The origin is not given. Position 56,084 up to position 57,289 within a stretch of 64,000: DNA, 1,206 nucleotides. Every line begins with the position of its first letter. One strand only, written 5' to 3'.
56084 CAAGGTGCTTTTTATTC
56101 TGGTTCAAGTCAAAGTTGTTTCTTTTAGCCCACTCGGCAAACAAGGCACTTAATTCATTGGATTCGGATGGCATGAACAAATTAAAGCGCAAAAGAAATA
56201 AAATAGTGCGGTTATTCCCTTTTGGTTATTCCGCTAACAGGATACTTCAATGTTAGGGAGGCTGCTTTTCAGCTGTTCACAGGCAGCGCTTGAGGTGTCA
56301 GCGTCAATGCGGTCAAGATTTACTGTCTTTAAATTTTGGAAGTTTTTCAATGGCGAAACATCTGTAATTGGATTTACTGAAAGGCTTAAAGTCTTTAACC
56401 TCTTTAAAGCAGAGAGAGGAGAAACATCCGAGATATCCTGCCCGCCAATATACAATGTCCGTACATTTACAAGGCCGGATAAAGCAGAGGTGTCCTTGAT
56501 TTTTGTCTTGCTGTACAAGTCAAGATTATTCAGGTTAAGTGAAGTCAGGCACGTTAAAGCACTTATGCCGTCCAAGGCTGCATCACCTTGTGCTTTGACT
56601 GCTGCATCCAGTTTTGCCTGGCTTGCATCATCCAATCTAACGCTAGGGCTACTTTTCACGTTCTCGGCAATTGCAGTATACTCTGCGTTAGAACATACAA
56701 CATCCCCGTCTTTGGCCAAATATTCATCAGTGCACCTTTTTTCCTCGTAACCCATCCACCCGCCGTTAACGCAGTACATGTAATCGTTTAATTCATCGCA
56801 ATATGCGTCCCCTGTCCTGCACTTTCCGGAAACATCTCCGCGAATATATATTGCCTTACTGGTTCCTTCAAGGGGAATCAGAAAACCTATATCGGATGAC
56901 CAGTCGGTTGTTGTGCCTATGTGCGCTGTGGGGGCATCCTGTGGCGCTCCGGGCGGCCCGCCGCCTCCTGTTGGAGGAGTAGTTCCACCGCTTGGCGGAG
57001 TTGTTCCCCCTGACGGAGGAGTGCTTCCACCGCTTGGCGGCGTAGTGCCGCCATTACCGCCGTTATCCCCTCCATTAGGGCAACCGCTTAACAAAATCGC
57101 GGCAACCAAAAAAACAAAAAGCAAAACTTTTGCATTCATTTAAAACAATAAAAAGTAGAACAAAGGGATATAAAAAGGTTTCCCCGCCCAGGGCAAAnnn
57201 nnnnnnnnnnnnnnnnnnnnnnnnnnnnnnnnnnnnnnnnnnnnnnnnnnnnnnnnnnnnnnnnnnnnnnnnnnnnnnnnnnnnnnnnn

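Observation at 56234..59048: Three tandem paralogous LRR lipoproteins with (GGTTPPS)n linkers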

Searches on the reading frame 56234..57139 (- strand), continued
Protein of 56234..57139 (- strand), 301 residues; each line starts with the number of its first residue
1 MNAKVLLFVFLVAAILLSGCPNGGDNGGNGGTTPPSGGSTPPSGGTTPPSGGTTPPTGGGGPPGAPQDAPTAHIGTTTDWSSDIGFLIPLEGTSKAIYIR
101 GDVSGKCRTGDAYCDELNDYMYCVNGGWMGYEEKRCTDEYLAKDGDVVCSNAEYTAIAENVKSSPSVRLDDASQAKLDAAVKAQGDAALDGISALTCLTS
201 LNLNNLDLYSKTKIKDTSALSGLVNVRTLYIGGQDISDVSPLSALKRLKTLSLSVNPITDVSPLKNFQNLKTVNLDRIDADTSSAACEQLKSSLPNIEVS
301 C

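Call 73: search_protein_families(library=ncbifam, proteins=[L004:8893-9987:+, L004:11003-12427:-, L004:15704-17068:-, L004:17317-18054:-, L004:18275-18763:-, L004:7904-8806:-, L004:19426-20145:+, L004:176-922:-, L004:4107-5717:+, L004:14359-15414:-], max_evalue=0.00001)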
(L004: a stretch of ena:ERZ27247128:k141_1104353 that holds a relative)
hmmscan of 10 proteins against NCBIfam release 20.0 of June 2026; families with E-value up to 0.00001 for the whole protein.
L004:8893-9987:+ (364 aa): 20 families
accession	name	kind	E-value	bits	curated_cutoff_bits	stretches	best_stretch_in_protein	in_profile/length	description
TIGR01302.1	IMP_dehydrog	equivalog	6.9e-125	417.4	481.5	2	87-325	210-449/450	IMP dehydrogenase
NF005311.0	PRK06843.1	equivalog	4.4e-113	378.2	779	2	88-347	140-401/404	inosine 5-monophosphate dehydrogenase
NF005869.0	PRK07807.1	equivalog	6.2e-67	226.7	549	2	89-344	215-475/479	GuaB1 family IMP dehydrogenase-related protein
NF052358.1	GMPRedGuaB1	equivalog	1.1e-66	225.9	675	2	91-342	217-473/479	GMP reductase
NF003470.0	PRK05096.1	equivalog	2.3e-61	207.8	397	1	5-335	6-338/347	GMP reductase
TIGR01303.1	IMP_DH_rel_1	equivalog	3.1e-60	204.4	562.75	1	90-344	214-473/475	GuaB1 family IMP dehydrogenase-related protein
NF003966.0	PRK05458.1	equivalog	3.5e-59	200.8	344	1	7-335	5-319/327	GMP reductase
TIGR01305.1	GMP_reduct_1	equivalog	1.5e-56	191.9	492.15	1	5-336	5-338/343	GMP reductase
NF005493.0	PRK07107.1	equivalog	1.6e-56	191.9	585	2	88-353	230-498/502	IMP dehydrogenase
TIGR01306.1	GMP_reduct_2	equivalog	9.6e-51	173.2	465.65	1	9-326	3-307/321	GMP reductase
TIGR01304.1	IMP_DH_rel_2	equivalog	2.1e-38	132.5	342.1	2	103-326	142-360/365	GuaB3 family IMP dehydrogenase-related protein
NF008398.0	PRK11197.1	subfamily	1.1e-08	34.2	376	1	152-246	253-341/381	L-lactate dehydrogenase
TIGR03151.1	enACPred_II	equivalog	8.3e-08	31.9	453.1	1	30-243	1-199/307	enoyl-[acyl-carrier-protein] reductase FabK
NF033901.1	L_lactate_LldD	exception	8.9e-08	31.5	550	1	152-246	253-341/377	FMN-dependent L-lactate dehydrogenase LldD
NF003198.0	PRK04169.1-2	subfamily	1e-07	31.3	247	0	195-245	189-237/249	geranylgeranylglyceryl/heptaprenylglyceryl phosphate synthase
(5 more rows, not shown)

L004:11003-12427:- (474 aa): 27 families (the best 25 are shown)
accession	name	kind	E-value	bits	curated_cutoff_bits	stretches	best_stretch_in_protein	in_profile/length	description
NF006549.0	PRK09045.1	equivalog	1.5e-45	155.6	540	1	44-470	16-441/444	TRZ/ATZ family hydrolase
NF006252.0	PRK08393.1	equivalog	9.8e-43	146.7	617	1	61-466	22-421/424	N-ethylammeline chlorohydrolase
NF005557.0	PRK07228.1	equivalog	8.1e-39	133.5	522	1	37-472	3-441/445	5'-deoxyadenosine deaminase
NF004995.0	PRK06380.1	subfamily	1.2e-38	133.3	567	1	37-450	3-406/418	metal-dependent hydrolase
NF006055.0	PRK08203.1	equivalog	3.5e-37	128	532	1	226-471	212-453/455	8-oxoguanine deaminase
NF004701.0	PRK06038.1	equivalog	5.3e-35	121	609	1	34-472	3-430/432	N-ethylammeline chlorohydrolase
TIGR02967.1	guan_deamin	equivalog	1.4e-34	119.8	375.4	1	55-401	2-358/401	guanine deaminase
NF005540.0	PRK07203.1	equivalog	1.1e-33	116.6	444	1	41-473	5-443/444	putative aminohydrolase SsnA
NF009059.0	PRK12393.1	equivalog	3.3e-32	111.8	543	1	225-471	215-458/460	amidohydrolase family protein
NF006681.0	PRK09229.1-2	equivalog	1.2e-28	100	362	1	209-462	192-445/451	formimidoylglutamate deiminase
TIGR03314.1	Se_ssnA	subfamily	1.5e-27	96.6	455.5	1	55-472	16-441/441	putative selenium metabolism protein SsnA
NF006679.0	PRK09228.1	subfamily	2.1e-27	96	351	1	42-406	14-388/433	guanine deaminase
NF004801.0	PRK06151.1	subfamily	1.3e-23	83.6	416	1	220-470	211-464/491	chlorohydrolase family protein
NF005211.0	PRK06687.1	equivalog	1.8e-23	83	703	1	45-417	9-385/419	TRZ/ATZ family protein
NF006269.1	PRK08418.1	equivalog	7.5e-23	80.9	320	1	41-408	5-379/408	aminofutalosine deaminase family hydrolase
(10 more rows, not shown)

L004:15704-17068:- (454 aa): 2 families
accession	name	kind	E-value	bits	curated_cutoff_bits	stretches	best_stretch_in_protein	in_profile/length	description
NF038361.1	rSAM_Sden_1168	equivalog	2.9e-10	39.3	575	1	177-319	264-399/560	Sden_1168 family B12-binding radical SAM P-methyltransferase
TIGR04479.1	bcpD_PhpK_rSAM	subfamily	1.1e-06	27.3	600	0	192-248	238-297/504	PhpK family radical SAM P-methyltransferase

L004:17317-18054:- (245 aa): 1 family
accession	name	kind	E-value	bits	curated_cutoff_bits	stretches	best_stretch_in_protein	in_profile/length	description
NF047390.1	TransRegTrmBL1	equivalog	9.2e-08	31.4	650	1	5-137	7-141/341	HTH-type sugar sensing transcriptional regulator TrmBL1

L004:18275-18763:- (162 aa): 6 families
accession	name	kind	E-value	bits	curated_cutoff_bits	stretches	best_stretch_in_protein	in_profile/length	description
TIGR00186.1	rRNA_methyl_3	equivalog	6.2e-31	107.7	160.15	1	9-160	87-238/240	23S rRNA (guanosine(2251)-2'-O)-methyltransferase RlmB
NF008295.0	PRK11081.1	equivalog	2.7e-19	69.6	227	1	8-160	13-163/230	tRNA (guanosine(18)-2'-O)-methyltransferase TrmH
NF008386.0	PRK11181.1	equivalog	9.1e-19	67.7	366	1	9-158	90-238/244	23S rRNA (guanosine(2251)-2'-O)-methyltransferase RlmB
NF008117.0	PRK10864.1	equivalog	2.2e-15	56.7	267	1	12-155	194-335/344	tRNA/rRNA methyltransferase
TIGR00185.1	tRNA_yibK_trmL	equivalog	1.4e-07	31.5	190.6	1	26-159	13-145/154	tRNA (uridine(34)/cytosine(34)/5-carboxymethylaminomethyluridine(34)-2'-O)-methyltransferase TrmL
NF000477.1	NshR_TsnR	equivalog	1.8e-07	30.9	425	1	80-157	182-259/266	NshR/TsnR family 23S rRNA methyltransferase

L004:7904-8806:- (300 aa): 0 families

L004:19426-20145:+ (239 aa): 0 families

L004:176-922:- (248 aa): 0 families

L004:4107-5717:+ (536 aa): 0 families

L004:14359-15414:- (351 aa): 0 families

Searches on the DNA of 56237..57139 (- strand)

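Call 65: search_rna_families(sources=[L004, L009], threshold=gathering)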
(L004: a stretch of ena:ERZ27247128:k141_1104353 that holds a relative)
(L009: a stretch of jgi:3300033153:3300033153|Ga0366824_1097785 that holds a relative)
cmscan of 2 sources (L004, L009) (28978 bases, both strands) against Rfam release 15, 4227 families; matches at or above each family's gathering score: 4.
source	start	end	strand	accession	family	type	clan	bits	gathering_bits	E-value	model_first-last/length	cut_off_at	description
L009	7976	8048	+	RF00005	tRNA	Gene; tRNA;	CL00001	72.8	29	2.5e-14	1-71/71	no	tRNA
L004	820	943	-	RF03000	LOOT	Gene; sRNA;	-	72.2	46.4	5.7e-12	1-121/121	no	LOOT RNA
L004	12979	13051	+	RF00005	tRNA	Gene; tRNA;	CL00001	69.6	29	1.9e-13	1-71/71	no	tRNA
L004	18801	18884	+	RF00005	tRNA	Gene; tRNA;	CL00001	60.5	29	5.8e-11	1-71/71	no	tRNA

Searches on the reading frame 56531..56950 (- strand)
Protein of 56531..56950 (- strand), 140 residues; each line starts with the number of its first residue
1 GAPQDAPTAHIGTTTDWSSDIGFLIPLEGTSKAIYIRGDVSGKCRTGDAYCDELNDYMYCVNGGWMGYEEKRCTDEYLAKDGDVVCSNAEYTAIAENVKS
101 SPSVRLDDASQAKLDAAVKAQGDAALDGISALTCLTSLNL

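Call 41: find_homologous_proteins(query=A5, max_evalue=0.01)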
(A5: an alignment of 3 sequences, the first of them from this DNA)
Query A5 (3 sequences): 6513 candidates shared short words with the query, none scored E <= 0.01.

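Call 42: find_related_loci(query=A5, collection=metagenome_contigs, flank=6000)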
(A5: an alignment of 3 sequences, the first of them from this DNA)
Query A5 (140 aa) in metagenome_contigs; peptide patterns used: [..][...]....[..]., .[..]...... (x = any residue, [..] = any of these).
600 stretches matched a pattern (row limit reached: there are more); 1 encode a relative of the query (tblastn E <= 1e-3); 1 distinct loci.
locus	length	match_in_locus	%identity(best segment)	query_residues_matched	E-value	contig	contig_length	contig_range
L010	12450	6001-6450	48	2-137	3e-41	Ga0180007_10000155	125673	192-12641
